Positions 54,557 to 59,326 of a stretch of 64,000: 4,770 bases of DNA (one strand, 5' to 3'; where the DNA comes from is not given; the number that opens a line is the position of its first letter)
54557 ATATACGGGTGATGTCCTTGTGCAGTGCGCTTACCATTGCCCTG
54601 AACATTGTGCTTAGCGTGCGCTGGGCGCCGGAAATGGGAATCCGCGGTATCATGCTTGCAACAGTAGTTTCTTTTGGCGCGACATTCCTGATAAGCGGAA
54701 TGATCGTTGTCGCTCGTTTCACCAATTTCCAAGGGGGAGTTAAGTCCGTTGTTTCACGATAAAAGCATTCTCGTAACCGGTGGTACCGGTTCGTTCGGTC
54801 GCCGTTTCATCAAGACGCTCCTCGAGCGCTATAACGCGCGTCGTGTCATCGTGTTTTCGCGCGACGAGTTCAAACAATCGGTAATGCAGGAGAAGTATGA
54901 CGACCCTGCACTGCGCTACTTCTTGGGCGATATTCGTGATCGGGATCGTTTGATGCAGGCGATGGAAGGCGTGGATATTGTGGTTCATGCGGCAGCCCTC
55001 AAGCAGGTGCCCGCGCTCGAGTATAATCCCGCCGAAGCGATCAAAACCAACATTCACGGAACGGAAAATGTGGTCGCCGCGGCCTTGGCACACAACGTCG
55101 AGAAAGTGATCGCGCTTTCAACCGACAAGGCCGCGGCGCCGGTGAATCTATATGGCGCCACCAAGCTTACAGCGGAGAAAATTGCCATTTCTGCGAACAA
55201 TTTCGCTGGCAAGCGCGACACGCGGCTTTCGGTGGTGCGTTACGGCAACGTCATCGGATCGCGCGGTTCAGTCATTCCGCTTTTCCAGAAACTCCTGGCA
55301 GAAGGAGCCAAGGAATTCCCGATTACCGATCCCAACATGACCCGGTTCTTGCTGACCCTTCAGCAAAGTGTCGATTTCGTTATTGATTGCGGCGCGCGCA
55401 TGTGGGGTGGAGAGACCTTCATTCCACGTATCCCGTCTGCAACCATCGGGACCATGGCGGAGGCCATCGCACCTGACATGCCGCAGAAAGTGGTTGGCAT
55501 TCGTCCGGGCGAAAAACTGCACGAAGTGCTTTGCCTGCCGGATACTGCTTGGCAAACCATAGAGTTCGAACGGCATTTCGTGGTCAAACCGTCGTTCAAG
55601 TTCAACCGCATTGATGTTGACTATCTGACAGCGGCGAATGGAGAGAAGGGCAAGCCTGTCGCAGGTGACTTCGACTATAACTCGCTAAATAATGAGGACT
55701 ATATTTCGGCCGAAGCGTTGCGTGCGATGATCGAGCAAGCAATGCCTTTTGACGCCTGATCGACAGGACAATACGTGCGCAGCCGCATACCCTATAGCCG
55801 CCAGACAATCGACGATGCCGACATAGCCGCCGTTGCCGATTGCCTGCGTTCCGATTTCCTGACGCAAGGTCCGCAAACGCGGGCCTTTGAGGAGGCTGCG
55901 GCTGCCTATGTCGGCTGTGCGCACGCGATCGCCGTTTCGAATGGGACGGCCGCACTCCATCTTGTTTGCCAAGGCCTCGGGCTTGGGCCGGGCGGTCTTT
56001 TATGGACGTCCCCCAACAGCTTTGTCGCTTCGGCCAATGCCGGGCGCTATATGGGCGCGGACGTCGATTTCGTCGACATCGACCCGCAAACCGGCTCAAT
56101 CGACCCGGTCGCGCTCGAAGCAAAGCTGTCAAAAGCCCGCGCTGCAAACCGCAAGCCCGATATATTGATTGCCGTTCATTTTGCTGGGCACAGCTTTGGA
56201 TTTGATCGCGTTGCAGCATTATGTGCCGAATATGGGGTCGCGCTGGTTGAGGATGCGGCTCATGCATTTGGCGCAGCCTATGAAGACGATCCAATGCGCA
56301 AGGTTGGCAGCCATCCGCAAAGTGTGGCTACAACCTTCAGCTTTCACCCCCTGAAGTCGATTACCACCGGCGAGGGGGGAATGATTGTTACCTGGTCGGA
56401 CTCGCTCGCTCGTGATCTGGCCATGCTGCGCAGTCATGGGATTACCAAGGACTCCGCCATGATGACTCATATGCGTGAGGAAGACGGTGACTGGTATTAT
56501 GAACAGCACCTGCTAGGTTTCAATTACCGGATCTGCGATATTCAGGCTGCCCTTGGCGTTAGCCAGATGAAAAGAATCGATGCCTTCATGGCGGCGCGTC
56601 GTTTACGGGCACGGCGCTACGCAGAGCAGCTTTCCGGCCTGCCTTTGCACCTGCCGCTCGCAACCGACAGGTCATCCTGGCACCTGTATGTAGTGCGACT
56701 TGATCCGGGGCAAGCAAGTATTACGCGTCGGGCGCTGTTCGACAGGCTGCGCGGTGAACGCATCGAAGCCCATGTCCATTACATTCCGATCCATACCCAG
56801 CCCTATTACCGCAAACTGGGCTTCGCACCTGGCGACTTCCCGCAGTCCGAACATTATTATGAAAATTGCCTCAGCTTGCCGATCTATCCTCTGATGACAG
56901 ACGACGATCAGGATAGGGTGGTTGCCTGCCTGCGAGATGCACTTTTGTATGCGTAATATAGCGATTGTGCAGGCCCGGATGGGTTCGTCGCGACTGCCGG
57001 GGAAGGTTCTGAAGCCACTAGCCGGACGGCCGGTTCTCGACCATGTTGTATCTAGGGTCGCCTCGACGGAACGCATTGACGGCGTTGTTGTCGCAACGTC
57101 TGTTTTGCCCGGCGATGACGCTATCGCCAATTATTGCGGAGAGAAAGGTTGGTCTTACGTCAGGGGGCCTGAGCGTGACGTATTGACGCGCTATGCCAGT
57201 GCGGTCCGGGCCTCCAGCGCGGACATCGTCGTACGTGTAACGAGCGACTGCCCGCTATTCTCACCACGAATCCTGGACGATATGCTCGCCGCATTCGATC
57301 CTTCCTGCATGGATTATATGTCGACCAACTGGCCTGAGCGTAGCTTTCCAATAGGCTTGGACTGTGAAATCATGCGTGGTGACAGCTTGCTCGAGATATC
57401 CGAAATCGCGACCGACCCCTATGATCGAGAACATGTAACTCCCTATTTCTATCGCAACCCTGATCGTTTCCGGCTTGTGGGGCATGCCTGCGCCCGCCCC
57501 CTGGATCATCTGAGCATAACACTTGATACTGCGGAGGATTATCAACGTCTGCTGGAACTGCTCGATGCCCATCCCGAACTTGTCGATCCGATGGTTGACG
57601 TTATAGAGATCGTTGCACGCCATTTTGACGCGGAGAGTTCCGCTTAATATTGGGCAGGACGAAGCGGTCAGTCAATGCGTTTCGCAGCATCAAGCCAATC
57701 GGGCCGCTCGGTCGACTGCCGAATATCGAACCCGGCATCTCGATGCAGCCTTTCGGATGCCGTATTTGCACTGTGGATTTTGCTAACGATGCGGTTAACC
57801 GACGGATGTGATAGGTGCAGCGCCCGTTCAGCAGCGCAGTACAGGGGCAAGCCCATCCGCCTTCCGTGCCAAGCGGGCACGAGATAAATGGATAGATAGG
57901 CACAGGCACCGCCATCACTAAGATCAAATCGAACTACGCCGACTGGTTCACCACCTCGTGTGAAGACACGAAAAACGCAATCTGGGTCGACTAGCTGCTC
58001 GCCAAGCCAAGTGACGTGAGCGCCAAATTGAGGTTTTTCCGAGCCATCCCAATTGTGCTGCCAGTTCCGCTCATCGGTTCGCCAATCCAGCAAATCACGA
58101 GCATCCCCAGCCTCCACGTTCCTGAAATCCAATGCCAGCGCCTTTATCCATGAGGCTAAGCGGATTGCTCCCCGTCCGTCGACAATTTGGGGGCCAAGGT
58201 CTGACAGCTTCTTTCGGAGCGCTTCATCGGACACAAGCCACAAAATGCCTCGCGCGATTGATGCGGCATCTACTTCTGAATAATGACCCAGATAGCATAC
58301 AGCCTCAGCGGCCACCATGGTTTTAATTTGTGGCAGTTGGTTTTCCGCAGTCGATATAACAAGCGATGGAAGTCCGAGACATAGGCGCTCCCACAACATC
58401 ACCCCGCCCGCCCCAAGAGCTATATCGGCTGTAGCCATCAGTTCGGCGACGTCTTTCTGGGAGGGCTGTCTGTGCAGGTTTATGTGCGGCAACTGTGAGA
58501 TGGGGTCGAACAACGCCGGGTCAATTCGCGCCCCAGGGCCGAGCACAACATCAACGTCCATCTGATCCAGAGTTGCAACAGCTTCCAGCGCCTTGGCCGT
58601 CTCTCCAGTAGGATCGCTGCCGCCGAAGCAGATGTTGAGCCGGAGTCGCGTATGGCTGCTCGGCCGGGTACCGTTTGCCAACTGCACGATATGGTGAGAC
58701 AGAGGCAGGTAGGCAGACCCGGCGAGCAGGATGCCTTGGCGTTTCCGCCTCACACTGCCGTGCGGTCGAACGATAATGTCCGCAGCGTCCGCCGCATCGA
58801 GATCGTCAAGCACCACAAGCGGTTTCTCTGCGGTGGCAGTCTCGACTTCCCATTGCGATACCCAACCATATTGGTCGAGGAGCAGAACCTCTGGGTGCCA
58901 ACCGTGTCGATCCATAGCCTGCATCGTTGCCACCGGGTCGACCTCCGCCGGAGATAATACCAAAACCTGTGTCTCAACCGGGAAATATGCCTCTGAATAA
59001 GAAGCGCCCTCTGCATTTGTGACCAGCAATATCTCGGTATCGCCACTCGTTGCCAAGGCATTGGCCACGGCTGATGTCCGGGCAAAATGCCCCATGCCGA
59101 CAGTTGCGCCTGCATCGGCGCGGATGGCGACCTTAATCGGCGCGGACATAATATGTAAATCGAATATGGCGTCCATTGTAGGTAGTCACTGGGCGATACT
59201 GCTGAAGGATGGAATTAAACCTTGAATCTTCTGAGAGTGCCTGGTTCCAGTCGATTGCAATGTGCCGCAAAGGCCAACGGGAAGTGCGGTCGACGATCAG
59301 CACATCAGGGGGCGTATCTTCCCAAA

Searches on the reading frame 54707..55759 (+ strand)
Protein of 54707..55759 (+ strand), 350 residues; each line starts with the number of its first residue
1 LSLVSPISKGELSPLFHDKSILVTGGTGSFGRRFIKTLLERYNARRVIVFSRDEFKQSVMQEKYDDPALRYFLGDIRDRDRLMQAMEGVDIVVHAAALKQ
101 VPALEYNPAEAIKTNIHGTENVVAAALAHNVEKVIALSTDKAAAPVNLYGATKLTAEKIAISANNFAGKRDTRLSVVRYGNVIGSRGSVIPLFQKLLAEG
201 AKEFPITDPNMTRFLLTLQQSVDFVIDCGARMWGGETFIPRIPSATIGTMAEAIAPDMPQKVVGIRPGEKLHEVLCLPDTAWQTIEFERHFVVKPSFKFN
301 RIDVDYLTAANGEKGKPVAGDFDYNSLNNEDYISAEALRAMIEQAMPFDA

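Call 3: search_protein_families(library=pfam, proteins=[window:54707-55759:+], max_evalue=1)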
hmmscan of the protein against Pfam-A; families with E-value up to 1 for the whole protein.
window:54707-55759:+ (350 aa): 15 families
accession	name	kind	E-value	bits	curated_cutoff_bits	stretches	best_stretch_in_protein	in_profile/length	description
PF02719.21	Polysacc_synt_2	-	2.1e-96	323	20.2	1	21-294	1-292/293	Polysaccharide biosynthesis protein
PF01370.27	Epimerase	-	2.8e-25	89.6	20.9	1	21-203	1-198/240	NAD dependent epimerase/dehydratase family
PF01073.25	3Beta_HSD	-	1.5e-20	73.8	22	1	22-145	1-122/280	3-beta hydroxysteroid dehydrogenase/isomerase family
PF16363.11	GDP_Man_Dehyd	-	6e-14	52.7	27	1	22-141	1-131/332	GDP-mannose 4,6 dehydratase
PF04321.23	RmlD_sub_bind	-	7.3e-13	48.7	27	1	20-187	2-156/287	RmlD substrate binding domain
PF13460.12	NAD_binding_10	-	2.9e-12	47.2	27.2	1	25-143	1-102/184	NAD(P)H-binding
PF07993.18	NAD_binding_4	-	1.1e-11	44.8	20.1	1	23-141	1-138/258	Male sterility protein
PF05368.20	NmrA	-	5.1e-07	30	27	1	18-135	2-103/298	NmrA-like family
PF00106.31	adh_short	-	5.7e-07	29.6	26.6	1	19-165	1-165/195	short chain dehydrogenase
PF08659.16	KR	-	8.2e-07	29.5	22.6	1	21-138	3-135/180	KR domain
PF01118.30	Semialdhyde_dh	-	0.00045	21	26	1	21-97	2-75/121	Semialdehyde dehydrogenase, NAD binding domain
PF03435.24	Sacchrp_dh_NADP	-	0.0016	19.2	25.1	1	21-96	1-76/129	Saccharopine dehydrogenase NADP binding domain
PF02254.24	TrkA_N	-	0.0039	17.9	23.8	1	26-129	5-84/116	TrkA-N domain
PF13561.12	adh_short_C2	-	0.0068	16.4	27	1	81-206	64-200/236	Enoyl-(Acyl carrier protein) reductase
PF03807.23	F420_oxidored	-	0.14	13.2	21.6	0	26-104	6-75/94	NADP oxidoreductase coenzyme F420-dependent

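Call 4: search_protein_families(library=ncbifam, proteins=[window:54707-55759:+], max_evalue=1)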
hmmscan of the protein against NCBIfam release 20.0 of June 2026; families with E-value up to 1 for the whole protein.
window:54707-55759:+ (350 aa): 57 families (the best 25 are shown)
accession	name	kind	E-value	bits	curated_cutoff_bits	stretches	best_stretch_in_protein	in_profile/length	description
TIGR03589.1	PseB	equivalog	4e-144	479.5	407.75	1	16-341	2-323/324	UDP-N-acetylglucosamine 4,6-dehydratase (inverting)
TIGR04130.1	FnlA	equivalog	5.1e-75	252.5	730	1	15-330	1-314/337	UDP-N-acetylglucosamine 4,6-dehydratase/5-epimerase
TIGR04180.1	EDH_00030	hypoth_equivalog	8.2e-21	74.3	475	1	21-223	1-219/297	NAD-dependent 4,6-dehydratase LegB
TIGR03466.1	HpnA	hypoth_equivalog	6.8e-15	54.8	367.65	1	20-140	2-114/327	hopanoid-associated sugar epimerase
NF041293.1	G6PDh_Azf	equivalog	1.3e-14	54.3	400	1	18-142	2-118/252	NAD-dependent glucose-6-phosphate dehydrogenase Azf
TIGR01179.1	galE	equivalog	4e-14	52.2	262.3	1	21-186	2-180/332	UDP-glucose 4-epimerase GalE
NF042422.1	oxyalk_red_OleD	equivalog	2.2e-13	50.3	580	1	21-140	3-111/329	2-alkyl-3-oxoalkanoate reductase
TIGR01181.1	dTDP_gluc_dehyt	equivalog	2.6e-13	49.8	365.1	1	21-142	2-128/321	dTDP-glucose 4,6-dehydratase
TIGR02622.1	CDP_4_6_dhtase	equivalog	2.6e-12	46.6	278.45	1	16-143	2-133/352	CDP-glucose 4,6-dehydratase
NF052578.1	StrlDmthSdmBMthl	equivalog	2.6e-11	43.8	600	1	21-163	3-133/328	sterol demethylase protein SdmB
TIGR01214.1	rmlD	equivalog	3.4e-11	42.8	224.05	1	21-165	2-140/285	dTDP-4-dehydrorhamnose reductase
NF042423.1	oxyalk_red_Shew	equivalog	3.6e-11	42.7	580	1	19-140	9-119/331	2-alkyl-3-oxoalkanoate reductase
NF005539.0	PRK07201.1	equivalog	1.8e-09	36.9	549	1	21-128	3-114/657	SDR family oxidoreductase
NF007956.0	PRK10675.1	subfamily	4.3e-09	35.9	394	1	21-139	3-124/338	UDP-glucose 4-epimerase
TIGR02197.1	heptose_epim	equivalog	1.4e-08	34.3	274.6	1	21-186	1-174/316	ADP-glyceromanno-heptose 6-epimerase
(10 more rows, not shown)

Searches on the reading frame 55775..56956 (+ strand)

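Call 3: search_protein_families(library=pfam, proteins=[window:55775-56956:+], max_evalue=1)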
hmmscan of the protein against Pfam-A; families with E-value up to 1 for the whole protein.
window:55775-56956:+ (393 aa): 4 families
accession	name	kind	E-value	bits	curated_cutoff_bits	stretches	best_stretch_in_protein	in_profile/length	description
PF01041.23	DegT_DnrJ_EryC1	-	7.1e-107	358.2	19.8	1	11-387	2-360/360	DegT/DnrJ/EryC1/StrS aminotransferase family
PF01212.27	Beta_elim_lyase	-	2.5e-08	34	27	1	32-295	31-274/288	Beta-eliminating lyase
PF00155.27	Aminotran_1_2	-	4.8e-07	29.7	19.7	1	33-188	41-217/361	Aminotransferase class I and II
PF00464.25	SHMT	-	0.12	11.4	27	1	99-205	146-243/399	Serine hydroxymethyltransferase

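Call 4: search_protein_families(library=ncbifam, proteins=[window:55775-56956:+], max_evalue=1)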
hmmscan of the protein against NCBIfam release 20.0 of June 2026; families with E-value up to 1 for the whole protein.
window:55775-56956:+ (393 aa): 9 families
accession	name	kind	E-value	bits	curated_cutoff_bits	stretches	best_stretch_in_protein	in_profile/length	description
TIGR03588.1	PseC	equivalog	2.4e-143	477.6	423.5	1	5-389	2-379/380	UDP-4-amino-4,6-dideoxy-N-acetyl-beta-L-altrosamine transaminase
NF008658.2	PRK11658.1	equivalog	4.3e-81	272.5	631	1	2-388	2-375/379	UDP-4-amino-4-deoxy-L-arabinose aminotransferase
TIGR04181.1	NHT_00031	hypoth_equivalog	1.3e-59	201.9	420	1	11-369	7-357/359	LegC family aminotransferase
NF008687.0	PRK11706.1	equivalog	3.6e-47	160.9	375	1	5-387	2-371/375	dTDP-4-amino-4,6-dideoxygalactose transaminase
TIGR04427.1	PLP_DesI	equivalog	2.3e-45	155.4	650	1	23-388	41-381/390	dTDP-4-dehydro-6-deoxyglucose aminotransferase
NF011936.0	PRK15407.1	equivalog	8.9e-39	133.4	423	1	3-389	35-435/440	lipopolysaccharide biosynthesis protein RfbH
TIGR02379.1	ECA_wecE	subfamily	3.5e-35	121.5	434.85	1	5-389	2-374/376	dTDP-4-amino-4,6-dideoxy-D-glucose transaminase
NF000586.1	PRK00011.1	subfamily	0.039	12.7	335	1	101-215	135-240/404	serine hydroxymethyltransferase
NF003496.0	PRK05166.1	equivalog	0.06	12.1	540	1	31-115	69-153/373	histidinol-phosphate transaminase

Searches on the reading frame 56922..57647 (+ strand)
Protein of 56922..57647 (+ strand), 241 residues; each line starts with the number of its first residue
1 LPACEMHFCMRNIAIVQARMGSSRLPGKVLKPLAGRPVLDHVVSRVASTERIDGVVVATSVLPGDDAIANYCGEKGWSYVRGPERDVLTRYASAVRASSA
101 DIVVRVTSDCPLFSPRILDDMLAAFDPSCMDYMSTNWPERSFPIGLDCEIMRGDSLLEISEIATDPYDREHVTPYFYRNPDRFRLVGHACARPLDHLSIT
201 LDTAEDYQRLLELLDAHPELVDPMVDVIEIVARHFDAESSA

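Call 3: search_protein_families(library=pfam, proteins=[window:56922-57647:+], max_evalue=1)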
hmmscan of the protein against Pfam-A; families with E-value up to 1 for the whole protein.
window:56922-57647:+ (241 aa): 3 families
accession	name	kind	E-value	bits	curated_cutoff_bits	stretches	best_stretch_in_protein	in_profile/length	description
PF02348.25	CTP_transf_3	-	3.6e-29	102.6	22.6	1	13-193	1-171/217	Cytidylyltransferase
PF12804.13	NTP_transf_3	-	5.3e-10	40.1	27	1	19-136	11-122/160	MobA-like NTP transferase domain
PF09837.15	DUF2064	-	0.23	11.8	25.8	1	46-124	5-84/120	Uncharacterized protein conserved in bacteria (DUF2064)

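Call 4: search_protein_families(library=ncbifam, proteins=[window:56922-57647:+], max_evalue=1)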
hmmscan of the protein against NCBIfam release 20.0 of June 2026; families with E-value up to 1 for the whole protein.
window:56922-57647:+ (241 aa): 20 families
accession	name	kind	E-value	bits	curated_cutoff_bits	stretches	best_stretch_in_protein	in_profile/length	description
NF009905.0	PRK13368.1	subfamily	4e-19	68.9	255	1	10-133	1-122/243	3-deoxy-manno-octulosonate cytidylyltransferase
NF003952.0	PRK05450.1-5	subfamily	1.3e-16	60.5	193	1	10-128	1-119/250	3-deoxy-manno-octulosonate cytidylyltransferase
NF003950.0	PRK05450.1-3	subfamily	1e-12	47.9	234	1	10-135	1-127/248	3-deoxy-manno-octulosonate cytidylyltransferase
NF003948.0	PRK05450.1-1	equivalog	6.3e-10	38.7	281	1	10-131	4-126/248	3-deoxy-manno-octulosonate cytidylyltransferase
TIGR00466.1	kdsB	equivalog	7.9e-08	32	155.2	1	13-123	4-114/241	3-deoxy-manno-octulosonate cytidylyltransferase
TIGR00454.1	TIGR00454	hypoth_equivalog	1.2e-05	25.3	174.7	1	28-126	19-115/183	TIGR00454 family protein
TIGR03584.1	PseF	equivalog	5.2e-05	23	205.7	1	13-60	1-48/222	pseudaminic acid cytidylyltransferase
TIGR03310.1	matur_MocA_YgfJ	equivalog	0.00012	22.1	186.45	1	19-127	12-117/188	molybdenum cofactor cytidylyltransferase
NF010933.0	PRK14353.1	equivalog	0.00012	20.9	505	1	18-124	17-123/453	bifunctional UDP-N-acetylglucosamine diphosphorylase/glucosamine-1-phosphate N-acetyltransferase GlmU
TIGR01173.1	glmU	equivalog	0.00097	18.1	366.85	1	19-124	13-116/452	bifunctional UDP-N-acetylglucosamine diphosphorylase/glucosamine-1-phosphate N-acetyltransferase GlmU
NF010938.0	PRK14358.1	equivalog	0.0052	15.4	500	1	18-124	19-123/481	bifunctional N-acetylglucosamine-1-phosphate uridyltransferase/glucosamine-1-phosphate acetyltransferase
TIGR02665.1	molyb_mobA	equivalog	0.0083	16.2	151.85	1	19-126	13-114/186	molybdenum cofactor guanylyltransferase MobA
NF001183.0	PRK00155.1-3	subfamily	0.0092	15.3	166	1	18-60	13-54/237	D-ribitol-5-phosphate cytidylyltransferase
TIGR00453.1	ispD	equivalog_domain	0.017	14.6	181.3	1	19-60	12-51/219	2-C-methyl-D-erythritol 4-phosphate cytidylyltransferase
NF010932.0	PRK14352.1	equivalog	0.023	13.3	611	1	18-124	18-125/488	bifunctional UDP-N-acetylglucosamine diphosphorylase/glucosamine-1-phosphate N-acetyltransferase GlmU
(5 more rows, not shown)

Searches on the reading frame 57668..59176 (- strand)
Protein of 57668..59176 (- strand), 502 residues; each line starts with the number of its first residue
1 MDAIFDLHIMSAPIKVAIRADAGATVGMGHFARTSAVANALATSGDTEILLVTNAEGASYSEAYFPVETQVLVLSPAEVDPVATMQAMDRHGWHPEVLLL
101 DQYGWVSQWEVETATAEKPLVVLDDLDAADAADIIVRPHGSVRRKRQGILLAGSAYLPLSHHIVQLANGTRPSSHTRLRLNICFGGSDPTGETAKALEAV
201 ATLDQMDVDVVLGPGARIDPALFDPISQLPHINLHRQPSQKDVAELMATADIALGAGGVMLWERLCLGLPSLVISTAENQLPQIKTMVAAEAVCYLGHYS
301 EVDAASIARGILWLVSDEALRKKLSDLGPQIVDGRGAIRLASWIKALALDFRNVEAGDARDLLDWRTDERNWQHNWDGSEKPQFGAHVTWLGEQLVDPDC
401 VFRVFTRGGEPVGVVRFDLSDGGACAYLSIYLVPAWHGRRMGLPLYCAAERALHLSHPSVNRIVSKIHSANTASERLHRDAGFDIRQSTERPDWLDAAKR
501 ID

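Call 3: search_protein_families(library=pfam, proteins=[window:57668-59176:-], max_evalue=1)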
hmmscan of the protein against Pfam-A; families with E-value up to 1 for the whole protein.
window:57668-59176:- (502 aa): 5 families
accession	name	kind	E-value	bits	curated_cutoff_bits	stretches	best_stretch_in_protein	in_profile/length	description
PF13302.13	Acetyltransf_3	-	3.8e-09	37.8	25.4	1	349-483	2-137/138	Acetyltransferase (GNAT) domain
PF00583.31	Acetyltransf_1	-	2.2e-05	25.2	20.7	1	387-483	27-116/116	Acetyltransferase (GNAT) family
PF02350.25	Epimerase_2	-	0.015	14.6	30.6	1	195-277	202-288/347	UDP-N-acetylglucosamine 2-epimerase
PF13480.13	Acetyltransf_6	-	0.12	13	22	1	355-446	27-117/143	Acetyltransferase (GNAT) domain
PF04007.18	DUF354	-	0.38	10.2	22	1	242-277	253-286/349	Protein of unknown function (DUF354)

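Call 4: search_protein_families(library=ncbifam, proteins=[window:57668-59176:-], max_evalue=1)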
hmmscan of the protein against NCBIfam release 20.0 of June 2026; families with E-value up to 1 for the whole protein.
window:57668-59176:- (502 aa): 6 families
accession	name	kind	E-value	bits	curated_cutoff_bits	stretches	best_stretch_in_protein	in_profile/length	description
TIGR03590.1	PseG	equivalog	6.4e-41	140.8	153.55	1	15-281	2-274/280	UDP-2,4-diacetamido-2,4,6-trideoxy-beta-L-altropyranose hydrolase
TIGR03585.1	PseH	equivalog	0.00072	19.7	93.1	1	350-488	2-138/156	UDP-4-amino-4,6-dideoxy-N-acetyl-beta-L-altrosamine N-acetyltransferase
TIGR01133.1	murG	equivalog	0.0071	15.4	250.25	1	238-327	244-336/353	undecaprenyldiphospho-muramoylpentapeptide beta-N-acetylglucosaminyltransferase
TIGR01426.2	MGT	subfamily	0.015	14.3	260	1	200-346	248-389/393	macrolide family glycosyltransferase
NF040503.1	resist_ArsN1a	equivalog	0.048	13.4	170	1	426-484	78-134/159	arsinothricin resistance N-acetyltransferase ArsN1 family A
NF002049.0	PRK00881.1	equivalog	0.14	10.9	402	1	18-79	417-474/510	bifunctional phosphoribosylaminoimidazolecarboxamide formyltransferase/IMP cyclohydrolase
